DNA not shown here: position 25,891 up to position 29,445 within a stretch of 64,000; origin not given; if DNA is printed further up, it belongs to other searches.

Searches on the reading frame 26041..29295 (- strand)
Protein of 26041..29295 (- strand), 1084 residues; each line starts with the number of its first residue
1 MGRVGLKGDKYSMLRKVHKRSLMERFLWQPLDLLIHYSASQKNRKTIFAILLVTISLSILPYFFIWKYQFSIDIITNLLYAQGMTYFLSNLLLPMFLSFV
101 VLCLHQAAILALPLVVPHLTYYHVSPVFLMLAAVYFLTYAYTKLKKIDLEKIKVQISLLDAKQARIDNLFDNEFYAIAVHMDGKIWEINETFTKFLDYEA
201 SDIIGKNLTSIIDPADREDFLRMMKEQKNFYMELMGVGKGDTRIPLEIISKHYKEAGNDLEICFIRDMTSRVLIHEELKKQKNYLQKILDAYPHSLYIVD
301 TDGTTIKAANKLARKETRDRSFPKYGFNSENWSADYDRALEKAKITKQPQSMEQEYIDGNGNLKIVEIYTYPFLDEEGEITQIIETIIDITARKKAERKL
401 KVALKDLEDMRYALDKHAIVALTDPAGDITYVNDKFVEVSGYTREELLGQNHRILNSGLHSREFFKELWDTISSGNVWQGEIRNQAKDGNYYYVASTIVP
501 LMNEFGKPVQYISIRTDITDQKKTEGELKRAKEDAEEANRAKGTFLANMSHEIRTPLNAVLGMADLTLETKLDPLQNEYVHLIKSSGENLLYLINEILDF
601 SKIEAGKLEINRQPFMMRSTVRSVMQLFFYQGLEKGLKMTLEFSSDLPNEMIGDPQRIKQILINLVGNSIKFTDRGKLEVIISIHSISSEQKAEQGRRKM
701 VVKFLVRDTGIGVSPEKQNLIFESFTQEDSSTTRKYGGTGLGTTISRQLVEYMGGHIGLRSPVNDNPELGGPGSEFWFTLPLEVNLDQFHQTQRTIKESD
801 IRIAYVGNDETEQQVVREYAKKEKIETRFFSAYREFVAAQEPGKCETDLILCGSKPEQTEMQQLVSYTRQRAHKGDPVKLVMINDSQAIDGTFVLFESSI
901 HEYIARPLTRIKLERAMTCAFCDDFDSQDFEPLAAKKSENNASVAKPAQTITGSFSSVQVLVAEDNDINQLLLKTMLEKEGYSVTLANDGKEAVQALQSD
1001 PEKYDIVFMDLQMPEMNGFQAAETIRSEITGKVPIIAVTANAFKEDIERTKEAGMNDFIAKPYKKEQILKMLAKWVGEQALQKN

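Call 72: search_protein_families(library=ncbifam, proteins=[window:26041-29295:-], max_evalue=0.00001)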
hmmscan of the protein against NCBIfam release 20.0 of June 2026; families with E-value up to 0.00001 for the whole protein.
window:26041-29295:- (1084 aa): 139 families (the best 25 are shown)
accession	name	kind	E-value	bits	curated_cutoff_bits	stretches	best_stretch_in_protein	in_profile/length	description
NF008318.0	PRK11107.1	equivalog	4.3e-128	428.8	890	1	527-1081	278-790/920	two-component sensor histidine kinase BarA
TIGR02956.1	TMAO_torS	equivalog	2.2e-108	363.7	676.5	2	529-806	451-707/967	TMAO reductase system sensor histidine kinase/response regulator TorS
NF041947.1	LuxQ_Vibrio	equivalog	3.8e-92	309.6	1200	2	512-828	442-750/843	quorum-sensing autoinducer 2 sensor kinase/phosphatase LuxQ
NF045901.1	HisKinLetSLeg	equivalog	1.8e-91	307.5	1650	2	527-764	278-507/906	two-component system sensor histidine kinase LetS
NF008302.0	PRK11091.1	equivalog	9.6e-84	282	838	2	485-930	233-651/779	aerobic respiration two-component sensor histidine kinase ArcB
NF011874.0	PRK15347.1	equivalog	1.5e-81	274.8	852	2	526-784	382-616/921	two component system sensor kinase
NF038297.2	hybrid_HK_HrmK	equivalog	1e-78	265.5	725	2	517-796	210-471/607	hybrid histidine kinase/response regulator HrmK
NF008099.0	PRK10841.1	equivalog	5.4e-75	252.8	920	1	513-1077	441-941/949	two-component system sensor histidine kinase RcsC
NF008543.0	PRK11466.1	equivalog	5.9e-64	216.3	982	2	527-819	429-700/914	TMAO reductase system sensor histidine kinase/response regulator TorS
NF047874.1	MASE3_PAS_HK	subfamily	2.8e-61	208.2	560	2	419-798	278-641/655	MASE3 domain-containing sensor histidine kinase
NF046044.1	PnpS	equivalog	9.5e-54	182.9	400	1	420-781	68-390/390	two-component system histidine kinase PnpS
NF041880.1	EPS_EpsF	equivalog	1e-51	176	900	2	426-781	163-492/492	response regulator EpsF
NF007420.1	PRK09959.1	equivalog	6e-50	169.8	1995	2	510-785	680-939/1197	acid-sensing system histidine kinase EvgS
NF041832.1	near_NosP_CTERM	subfamily_domain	1.3e-44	152.8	400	2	536-918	1-367/370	NahK/ErcS family hybrid sensor histidine kinase/response regulator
NF050805.1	CellDivHKDivJCaul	equivalog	3.2e-41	141.2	1000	1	507-761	263-506/531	cell cycle sensor histidine kinase DivJ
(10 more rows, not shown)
